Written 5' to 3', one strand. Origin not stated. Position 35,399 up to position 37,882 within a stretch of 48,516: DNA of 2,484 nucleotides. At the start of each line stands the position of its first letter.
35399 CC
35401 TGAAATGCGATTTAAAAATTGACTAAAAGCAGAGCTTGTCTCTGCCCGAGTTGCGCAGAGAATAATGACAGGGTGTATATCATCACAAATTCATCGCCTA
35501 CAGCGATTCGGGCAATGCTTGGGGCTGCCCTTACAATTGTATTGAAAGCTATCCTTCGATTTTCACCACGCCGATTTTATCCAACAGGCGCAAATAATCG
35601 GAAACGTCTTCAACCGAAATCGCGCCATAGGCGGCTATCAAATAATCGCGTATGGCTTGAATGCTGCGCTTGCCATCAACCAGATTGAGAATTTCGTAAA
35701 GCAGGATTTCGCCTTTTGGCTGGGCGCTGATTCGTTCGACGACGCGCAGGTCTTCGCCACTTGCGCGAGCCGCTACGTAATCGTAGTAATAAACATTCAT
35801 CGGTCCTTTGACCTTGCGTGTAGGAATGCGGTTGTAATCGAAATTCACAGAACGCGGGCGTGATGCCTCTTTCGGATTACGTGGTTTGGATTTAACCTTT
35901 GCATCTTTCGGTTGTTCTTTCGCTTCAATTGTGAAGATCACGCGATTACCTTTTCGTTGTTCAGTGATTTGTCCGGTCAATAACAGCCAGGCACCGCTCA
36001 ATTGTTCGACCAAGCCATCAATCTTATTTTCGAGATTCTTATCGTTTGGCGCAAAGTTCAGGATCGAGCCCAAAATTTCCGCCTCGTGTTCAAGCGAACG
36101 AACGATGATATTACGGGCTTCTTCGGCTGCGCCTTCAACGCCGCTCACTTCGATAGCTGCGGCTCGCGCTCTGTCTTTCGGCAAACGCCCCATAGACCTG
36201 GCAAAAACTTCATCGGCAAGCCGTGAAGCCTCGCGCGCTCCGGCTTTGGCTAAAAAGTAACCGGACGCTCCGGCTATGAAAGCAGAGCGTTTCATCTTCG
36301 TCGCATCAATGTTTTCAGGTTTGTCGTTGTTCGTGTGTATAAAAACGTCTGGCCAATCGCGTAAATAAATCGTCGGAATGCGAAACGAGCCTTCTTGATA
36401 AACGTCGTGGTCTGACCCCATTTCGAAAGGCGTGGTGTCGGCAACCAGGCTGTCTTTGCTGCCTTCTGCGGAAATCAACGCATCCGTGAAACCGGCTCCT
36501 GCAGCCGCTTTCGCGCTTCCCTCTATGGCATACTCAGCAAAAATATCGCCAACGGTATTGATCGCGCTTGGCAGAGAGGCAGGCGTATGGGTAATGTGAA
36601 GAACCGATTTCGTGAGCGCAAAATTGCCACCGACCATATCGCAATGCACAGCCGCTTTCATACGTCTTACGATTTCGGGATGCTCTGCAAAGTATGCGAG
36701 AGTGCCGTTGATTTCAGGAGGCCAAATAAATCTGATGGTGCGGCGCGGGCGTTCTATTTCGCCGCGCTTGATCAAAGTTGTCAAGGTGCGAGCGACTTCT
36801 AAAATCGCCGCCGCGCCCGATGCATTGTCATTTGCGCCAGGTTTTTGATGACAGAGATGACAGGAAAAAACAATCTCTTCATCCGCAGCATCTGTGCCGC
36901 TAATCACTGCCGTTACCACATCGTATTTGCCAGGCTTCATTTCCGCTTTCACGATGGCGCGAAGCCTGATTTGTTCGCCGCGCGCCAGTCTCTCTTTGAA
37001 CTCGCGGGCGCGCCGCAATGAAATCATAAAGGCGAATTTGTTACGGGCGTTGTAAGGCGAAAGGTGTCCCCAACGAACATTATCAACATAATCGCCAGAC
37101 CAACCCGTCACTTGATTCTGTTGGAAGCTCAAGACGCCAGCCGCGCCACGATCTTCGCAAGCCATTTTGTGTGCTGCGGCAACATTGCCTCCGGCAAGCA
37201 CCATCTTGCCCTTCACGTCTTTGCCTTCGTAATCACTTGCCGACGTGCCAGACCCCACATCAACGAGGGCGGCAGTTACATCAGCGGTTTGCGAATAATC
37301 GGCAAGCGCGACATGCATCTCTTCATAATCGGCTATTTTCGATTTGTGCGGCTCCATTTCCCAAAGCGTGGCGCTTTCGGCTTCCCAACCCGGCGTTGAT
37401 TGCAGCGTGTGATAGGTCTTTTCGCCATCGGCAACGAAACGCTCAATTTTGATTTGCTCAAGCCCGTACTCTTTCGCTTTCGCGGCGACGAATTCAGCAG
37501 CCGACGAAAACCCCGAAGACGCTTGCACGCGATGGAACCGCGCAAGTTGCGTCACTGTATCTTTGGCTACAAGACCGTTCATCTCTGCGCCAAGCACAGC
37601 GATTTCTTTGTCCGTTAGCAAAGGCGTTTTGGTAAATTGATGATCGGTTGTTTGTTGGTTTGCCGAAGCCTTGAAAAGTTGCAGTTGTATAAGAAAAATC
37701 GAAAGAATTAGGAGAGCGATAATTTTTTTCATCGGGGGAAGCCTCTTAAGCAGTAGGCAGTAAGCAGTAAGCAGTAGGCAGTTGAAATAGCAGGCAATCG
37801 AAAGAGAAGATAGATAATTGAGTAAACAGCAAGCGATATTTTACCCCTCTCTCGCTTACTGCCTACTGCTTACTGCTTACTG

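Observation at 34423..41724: Unplaced repeat family: inverted arrays of tandem heptamers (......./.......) flanking a fixed-length, non-conserved spacer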

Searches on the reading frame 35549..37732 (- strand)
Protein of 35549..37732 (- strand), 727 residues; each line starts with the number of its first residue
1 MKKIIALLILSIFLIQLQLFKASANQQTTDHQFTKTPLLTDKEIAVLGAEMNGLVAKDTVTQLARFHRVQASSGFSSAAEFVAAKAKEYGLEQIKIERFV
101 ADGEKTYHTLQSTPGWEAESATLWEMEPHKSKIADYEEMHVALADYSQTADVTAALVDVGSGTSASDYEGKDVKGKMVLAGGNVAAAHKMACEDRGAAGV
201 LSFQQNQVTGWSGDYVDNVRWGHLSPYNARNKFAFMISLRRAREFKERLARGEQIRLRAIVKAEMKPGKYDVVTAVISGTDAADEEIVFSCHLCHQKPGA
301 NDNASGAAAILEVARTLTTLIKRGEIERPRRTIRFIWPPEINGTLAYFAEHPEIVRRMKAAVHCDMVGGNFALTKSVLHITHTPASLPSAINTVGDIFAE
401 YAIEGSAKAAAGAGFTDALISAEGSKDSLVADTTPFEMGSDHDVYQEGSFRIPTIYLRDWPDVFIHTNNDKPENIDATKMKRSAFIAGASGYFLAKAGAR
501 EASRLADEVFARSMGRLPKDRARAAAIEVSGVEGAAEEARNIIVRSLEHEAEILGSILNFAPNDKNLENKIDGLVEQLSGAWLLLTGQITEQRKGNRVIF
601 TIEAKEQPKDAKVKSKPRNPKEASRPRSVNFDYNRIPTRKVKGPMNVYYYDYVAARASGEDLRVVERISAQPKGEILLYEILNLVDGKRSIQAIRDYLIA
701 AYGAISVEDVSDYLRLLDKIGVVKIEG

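Call 10: search_protein_families(library=pfam, proteins=[window:35549-37732:-])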
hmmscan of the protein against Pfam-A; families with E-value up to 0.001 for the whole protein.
window:35549-37732:- (727 aa): 2 families
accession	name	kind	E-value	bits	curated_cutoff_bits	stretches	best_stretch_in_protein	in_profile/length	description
PF04389.22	Peptidase_M28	-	1.8e-16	60.9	21.3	1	273-486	2-188/193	Peptidase family M28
PF16254.10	DUF4910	-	1.3e-12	47.6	26.6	1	156-371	34-148/247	Domain of unknown function (DUF4910)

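Call 28: find_homologous_proteins(query=window:35549-37732:-, max_evalue=1e-50)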
Query window:35549-37732:- (727 aa): 6366 proteins with E <= 1e-50 among 8000 candidates; the best 120 are listed.
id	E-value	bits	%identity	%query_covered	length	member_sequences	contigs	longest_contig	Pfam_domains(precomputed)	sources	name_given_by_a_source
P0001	0.0e+0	1619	100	100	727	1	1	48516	PF04389.23,PF16254.11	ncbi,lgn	-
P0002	0.0e+0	1442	88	100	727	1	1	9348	PF04389.23,PF16254.11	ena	-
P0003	0.0e+0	1435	90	97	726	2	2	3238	PF04389.23,PF16254.11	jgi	jgi:aminopeptidase YwaD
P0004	0.0e+0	1414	86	100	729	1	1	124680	PF04389.23,PF16254.11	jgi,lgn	jgi:hypothetical protein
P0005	0.0e+0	1384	84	100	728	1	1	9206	PF04389.23,PF16254.11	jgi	jgi:aminopeptidase YwaD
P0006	0.0e+0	1380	84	100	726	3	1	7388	PF04389.23,PF16254.11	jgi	jgi:aminopeptidase YwaD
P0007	0.0e+0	1376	84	100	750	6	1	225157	PF04389.23,PF16254.11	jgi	jgi:aminopeptidase YwaD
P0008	0.0e+0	1358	83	100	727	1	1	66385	PF04389.23,PF16254.11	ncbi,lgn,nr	ncbi:MAG: DUF4910 domain-containing protein [Acidobacteria bacterium]|nr:DUF4910 domain-containing p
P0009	0.0e+0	1354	81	100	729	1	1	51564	PF04389.23,PF16254.11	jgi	jgi:hypothetical protein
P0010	0.0e+0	1310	80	100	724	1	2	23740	PF04389.23,PF16254.11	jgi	jgi:aminopeptidase YwaD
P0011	0.0e+0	1258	76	100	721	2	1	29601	PF04389.23,PF16254.11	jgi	jgi:aminopeptidase YwaD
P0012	0.0e+0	1247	75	100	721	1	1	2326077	PF04389.23,PF16254.11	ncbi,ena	-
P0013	0.0e+0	1243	75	100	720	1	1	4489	PF04389.23,PF16254.11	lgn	-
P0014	0.0e+0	1242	76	98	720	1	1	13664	PF04389.23,PF16254.11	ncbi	-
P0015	0.0e+0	1241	75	100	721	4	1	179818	PF04389.23,PF16254.11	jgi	jgi:aminopeptidase YwaD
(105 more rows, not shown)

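Call 29: find_encoding_contigs(protein=P0004, flank=10000, max_places=2)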
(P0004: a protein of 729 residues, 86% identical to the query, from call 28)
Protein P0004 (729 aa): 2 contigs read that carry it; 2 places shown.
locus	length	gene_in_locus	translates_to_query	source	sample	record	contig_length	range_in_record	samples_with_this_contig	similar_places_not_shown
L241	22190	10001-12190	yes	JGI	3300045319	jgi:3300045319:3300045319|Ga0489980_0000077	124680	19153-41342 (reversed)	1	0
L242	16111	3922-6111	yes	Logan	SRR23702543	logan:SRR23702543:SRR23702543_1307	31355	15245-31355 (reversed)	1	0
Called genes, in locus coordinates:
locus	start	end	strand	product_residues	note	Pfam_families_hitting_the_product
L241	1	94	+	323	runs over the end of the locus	PF00248:Aldo_ket_red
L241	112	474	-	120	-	-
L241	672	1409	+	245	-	PF13349:DUF4097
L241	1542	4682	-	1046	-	PF00932:LTD, PF01833:TIG (weak), PF20144:TIG_SUH (faint), PF00932:LTD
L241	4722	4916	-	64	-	-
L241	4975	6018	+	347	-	PF03320:FBPase_glpX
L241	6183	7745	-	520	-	PF00034:Cytochrom_C (faint)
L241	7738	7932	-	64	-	-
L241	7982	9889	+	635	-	PF13620:CarboxypepD_reg, PF13506:Glyco_transf_21, PF00535:Glycos_transf_2, PF13641:Glyco_tranf_2_3, PF13632:Glyco_trans_2_3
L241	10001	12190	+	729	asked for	PF16254:DUF4910, PF04389:Peptidase_M28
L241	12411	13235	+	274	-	PF02633:Creatininase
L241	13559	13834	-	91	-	-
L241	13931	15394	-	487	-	PF00089:Trypsin, PF10459:Peptidase_S46 (faint), PF13365:Trypsin_2, PF13180:PDZ_2, PF17820:PDZ_6, PF00595:PDZ, PF13180:PDZ_2, PF17820:PDZ_6, +2 more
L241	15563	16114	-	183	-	PF04972:BON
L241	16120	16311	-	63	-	-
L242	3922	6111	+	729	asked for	PF16254:DUF4910, PF04389:Peptidase_M28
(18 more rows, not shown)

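Call 30: find_encoding_contigs(protein=P0007, flank=10000, max_places=2)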
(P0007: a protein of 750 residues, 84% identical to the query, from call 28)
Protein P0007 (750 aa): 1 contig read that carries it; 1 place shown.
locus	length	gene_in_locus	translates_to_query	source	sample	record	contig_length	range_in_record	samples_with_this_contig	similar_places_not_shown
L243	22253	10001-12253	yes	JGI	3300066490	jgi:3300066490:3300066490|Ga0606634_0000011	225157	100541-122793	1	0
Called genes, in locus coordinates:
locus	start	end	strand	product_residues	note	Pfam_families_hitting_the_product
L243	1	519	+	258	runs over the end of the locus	PF13489:Methyltransf_23, PF01209:Ubie_methyltran, PF02353:CMAS, PF07021:MetW, PF13847:Methyltransf_31, PF08241:Methyltransf_11, PF08242:Methyltransf_12, PF13649:Methyltransf_25, +4 more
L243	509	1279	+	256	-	PF23023:Anti-Pycsar_Apyc1, PF12706:Lactamase_B_2, PF00753:Lactamase_B (weak), PF02112:PDEase_II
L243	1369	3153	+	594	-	PF01425:Amidase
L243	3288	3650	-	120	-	-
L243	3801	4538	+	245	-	PF13349:DUF4097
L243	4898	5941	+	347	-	PF03320:FBPase_glpX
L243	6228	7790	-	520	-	PF00034:Cytochrom_C (faint), PF13442:Cytochrome_CBB3 (faint)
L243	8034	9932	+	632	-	PF13620:CarboxypepD_reg, PF13506:Glyco_transf_21, PF00535:Glycos_transf_2, PF13641:Glyco_tranf_2_3, PF13632:Glyco_trans_2_3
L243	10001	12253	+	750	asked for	PF16254:DUF4910, PF04389:Peptidase_M28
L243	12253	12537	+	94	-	-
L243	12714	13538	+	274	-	PF02633:Creatininase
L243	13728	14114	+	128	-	PF12773:DZR (weak), PF13240:Zn_Ribbon_1 (weak)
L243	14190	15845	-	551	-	PF19805:DUF6288 (faint), PF00089:Trypsin, PF13365:Trypsin_2, PF13180:PDZ_2, PF17820:PDZ_6, PF00595:PDZ, PF13180:PDZ_2, PF17820:PDZ_6, +1 more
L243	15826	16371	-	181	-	PF04972:BON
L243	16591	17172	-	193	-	-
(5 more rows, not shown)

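Call 31: find_encoding_contigs(protein=P0008, flank=10000, max_places=2)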
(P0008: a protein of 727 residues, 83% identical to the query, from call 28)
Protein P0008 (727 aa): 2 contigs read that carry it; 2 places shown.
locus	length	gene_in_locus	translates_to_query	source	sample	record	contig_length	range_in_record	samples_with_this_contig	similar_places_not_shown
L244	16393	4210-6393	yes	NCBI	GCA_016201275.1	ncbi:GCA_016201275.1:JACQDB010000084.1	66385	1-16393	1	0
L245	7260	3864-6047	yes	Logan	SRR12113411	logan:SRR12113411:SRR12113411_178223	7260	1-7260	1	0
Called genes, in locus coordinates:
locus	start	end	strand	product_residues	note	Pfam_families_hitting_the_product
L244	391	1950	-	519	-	PF00034:Cytochrom_C (faint)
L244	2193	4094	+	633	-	PF13620:CarboxypepD_reg, PF13506:Glyco_transf_21, PF00535:Glycos_transf_2, PF13641:Glyco_tranf_2_3, PF13632:Glyco_trans_2_3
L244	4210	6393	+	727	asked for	PF16254:DUF4910, PF04389:Peptidase_M28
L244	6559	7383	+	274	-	PF02633:Creatininase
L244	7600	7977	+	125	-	PF12773:DZR (faint), PF13240:Zn_Ribbon_1 (weak)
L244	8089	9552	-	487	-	PF00089:Trypsin, PF13365:Trypsin_2, PF00595:PDZ (weak), PF13180:PDZ_2, PF17820:PDZ_6, PF00595:PDZ (weak), PF13180:PDZ_2, PF17820:PDZ_6 (weak), +2 more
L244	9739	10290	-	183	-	PF04972:BON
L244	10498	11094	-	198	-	-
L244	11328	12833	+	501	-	PF00587:tRNA-synt_2b, PF03129:HGTP_anticodon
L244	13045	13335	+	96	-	PF13442:Cytochrome_CBB3, PF00034:Cytochrom_C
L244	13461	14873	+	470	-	PF01743:PolyA_pol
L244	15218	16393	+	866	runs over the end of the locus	PF00111:Fer2 (weak), PF01799:Fer2_2, PF01315:Ald_Xan_dh_C, PF02738:MoCoBD_1, PF20256:MoCoBD_2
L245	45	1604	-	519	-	PF00034:Cytochrom_C (faint)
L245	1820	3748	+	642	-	PF13620:CarboxypepD_reg, PF13506:Glyco_transf_21, PF13641:Glyco_tranf_2_3, PF00535:Glycos_transf_2, PF13632:Glyco_trans_2_3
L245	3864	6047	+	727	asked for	PF16254:DUF4910, PF04389:Peptidase_M28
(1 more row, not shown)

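Call 32: find_encoding_contigs(protein=P0009, flank=10000, max_places=2)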
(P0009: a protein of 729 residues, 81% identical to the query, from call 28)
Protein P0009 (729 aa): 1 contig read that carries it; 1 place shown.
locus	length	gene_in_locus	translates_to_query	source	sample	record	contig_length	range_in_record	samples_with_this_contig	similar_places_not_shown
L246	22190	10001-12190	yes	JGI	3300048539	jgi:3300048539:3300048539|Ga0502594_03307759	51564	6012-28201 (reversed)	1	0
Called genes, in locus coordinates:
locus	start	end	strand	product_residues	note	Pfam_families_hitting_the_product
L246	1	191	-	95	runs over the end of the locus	PF01329:Pterin_4a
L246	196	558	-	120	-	-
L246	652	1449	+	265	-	PF13349:DUF4097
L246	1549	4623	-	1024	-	PF00932:LTD, PF20144:TIG_SUH (faint), PF01833:TIG (weak), PF00932:LTD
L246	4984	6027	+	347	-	PF03320:FBPase_glpX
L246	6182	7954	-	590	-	PF00034:Cytochrom_C (faint)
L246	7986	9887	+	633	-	PF13620:CarboxypepD_reg, PF13506:Glyco_transf_21, PF00535:Glycos_transf_2, PF13641:Glyco_tranf_2_3, PF13632:Glyco_trans_2_3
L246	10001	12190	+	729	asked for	PF16254:DUF4910, PF04389:Peptidase_M28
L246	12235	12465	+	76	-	-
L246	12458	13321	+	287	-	PF02633:Creatininase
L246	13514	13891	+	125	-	PF12773:DZR (faint), PF13240:Zn_Ribbon_1, PF13248:Zn_ribbon_3 (weak)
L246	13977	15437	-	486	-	PF00089:Trypsin, PF13365:Trypsin_2, PF00595:PDZ (weak), PF13180:PDZ_2, PF17820:PDZ_6, PF00595:PDZ, PF13180:PDZ_2, PF17820:PDZ_6, +3 more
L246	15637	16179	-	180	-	PF04972:BON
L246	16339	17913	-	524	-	PF00144:Beta-lactamase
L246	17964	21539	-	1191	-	PF02627:CMD, PF13360:PQQ_2 (faint), PF02627:CMD, PF01011:PQQ, PF00034:Cytochrom_C (faint), PF13442:Cytochrome_CBB3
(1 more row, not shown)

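Call 46: find_encoding_contigs(protein=P0002, flank=10000, max_places=2)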
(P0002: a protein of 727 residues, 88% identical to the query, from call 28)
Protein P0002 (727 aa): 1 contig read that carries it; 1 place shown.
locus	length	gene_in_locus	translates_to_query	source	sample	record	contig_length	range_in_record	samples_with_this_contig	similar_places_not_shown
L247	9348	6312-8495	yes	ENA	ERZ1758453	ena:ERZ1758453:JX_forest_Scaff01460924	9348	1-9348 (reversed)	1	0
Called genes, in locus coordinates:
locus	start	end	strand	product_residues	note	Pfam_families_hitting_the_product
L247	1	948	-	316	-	?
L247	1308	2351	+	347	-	PF03320:FBPase_glpX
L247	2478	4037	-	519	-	PF00034:Cytochrom_C (faint)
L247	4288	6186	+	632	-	PF13620:CarboxypepD_reg, PF13506:Glyco_transf_21, PF00535:Glycos_transf_2, PF13641:Glyco_tranf_2_3, PF13632:Glyco_trans_2_3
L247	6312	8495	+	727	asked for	PF16254:DUF4910, PF04389:Peptidase_M28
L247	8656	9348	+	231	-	?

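Call 47: find_encoding_contigs(protein=P0003, flank=10000, max_places=2)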
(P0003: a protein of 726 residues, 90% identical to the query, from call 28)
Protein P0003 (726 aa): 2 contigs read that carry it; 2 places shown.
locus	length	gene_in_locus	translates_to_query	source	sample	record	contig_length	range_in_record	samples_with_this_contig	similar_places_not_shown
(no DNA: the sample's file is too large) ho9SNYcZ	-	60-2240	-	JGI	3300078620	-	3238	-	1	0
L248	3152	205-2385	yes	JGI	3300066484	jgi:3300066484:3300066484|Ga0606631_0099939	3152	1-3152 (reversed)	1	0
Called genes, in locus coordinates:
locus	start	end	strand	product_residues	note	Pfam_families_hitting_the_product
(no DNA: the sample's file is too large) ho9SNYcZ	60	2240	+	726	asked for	PF16254:DUF4910, PF04389:Peptidase_M28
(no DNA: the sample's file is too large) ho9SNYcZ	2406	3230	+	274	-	PF02633:Creatininase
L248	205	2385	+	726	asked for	PF16254:DUF4910, PF04389:Peptidase_M28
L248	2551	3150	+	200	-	?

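Call 48: find_encoding_contigs(protein=P0005, flank=10000, max_places=2)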
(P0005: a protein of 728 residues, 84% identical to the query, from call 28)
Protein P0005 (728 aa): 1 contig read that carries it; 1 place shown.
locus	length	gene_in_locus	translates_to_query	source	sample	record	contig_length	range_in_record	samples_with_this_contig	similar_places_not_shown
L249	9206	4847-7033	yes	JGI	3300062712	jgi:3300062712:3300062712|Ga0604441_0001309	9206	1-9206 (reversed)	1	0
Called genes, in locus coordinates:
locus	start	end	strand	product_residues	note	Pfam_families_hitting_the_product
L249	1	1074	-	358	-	?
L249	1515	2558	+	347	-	PF03320:FBPase_glpX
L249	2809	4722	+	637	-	PF13620:CarboxypepD_reg, PF13506:Glyco_transf_21, PF00535:Glycos_transf_2, PF13641:Glyco_tranf_2_3, PF13632:Glyco_trans_2_3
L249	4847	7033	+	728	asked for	PF16254:DUF4910, PF04389:Peptidase_M28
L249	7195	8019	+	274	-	PF02633:Creatininase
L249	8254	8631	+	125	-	PF12773:DZR (faint), PF13240:Zn_Ribbon_1, PF13248:Zn_ribbon_3 (faint)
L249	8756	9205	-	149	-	?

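Call 49: find_encoding_contigs(protein=P0006, flank=10000, max_places=2)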
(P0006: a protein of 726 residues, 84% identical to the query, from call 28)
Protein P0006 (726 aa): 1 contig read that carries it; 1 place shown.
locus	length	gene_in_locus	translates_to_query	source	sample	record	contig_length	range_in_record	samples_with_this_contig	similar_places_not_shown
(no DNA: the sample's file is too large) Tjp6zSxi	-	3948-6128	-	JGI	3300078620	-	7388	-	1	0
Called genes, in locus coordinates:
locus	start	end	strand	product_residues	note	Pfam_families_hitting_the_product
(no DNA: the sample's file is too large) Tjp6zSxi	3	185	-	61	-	?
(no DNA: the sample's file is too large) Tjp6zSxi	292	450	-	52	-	-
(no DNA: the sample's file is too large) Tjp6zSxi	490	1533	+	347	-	PF03320:FBPase_glpX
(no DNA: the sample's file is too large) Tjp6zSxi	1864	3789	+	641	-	PF13506:Glyco_transf_21, PF13641:Glyco_tranf_2_3, PF00535:Glycos_transf_2, PF13632:Glyco_trans_2_3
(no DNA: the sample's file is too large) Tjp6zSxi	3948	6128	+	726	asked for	PF16254:DUF4910, PF04389:Peptidase_M28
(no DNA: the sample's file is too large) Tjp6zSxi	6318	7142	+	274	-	PF02633:Creatininase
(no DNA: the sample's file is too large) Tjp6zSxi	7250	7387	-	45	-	?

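Call 72: list_cluster_members(proteins=[P0001])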
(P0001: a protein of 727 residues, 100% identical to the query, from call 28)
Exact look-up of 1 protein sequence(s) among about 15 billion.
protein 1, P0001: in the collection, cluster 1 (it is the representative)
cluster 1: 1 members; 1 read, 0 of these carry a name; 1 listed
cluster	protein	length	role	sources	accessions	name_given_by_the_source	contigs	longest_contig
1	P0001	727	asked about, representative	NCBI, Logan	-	-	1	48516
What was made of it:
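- Tried and rejected: The cluster look-up gave no name (call 72).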
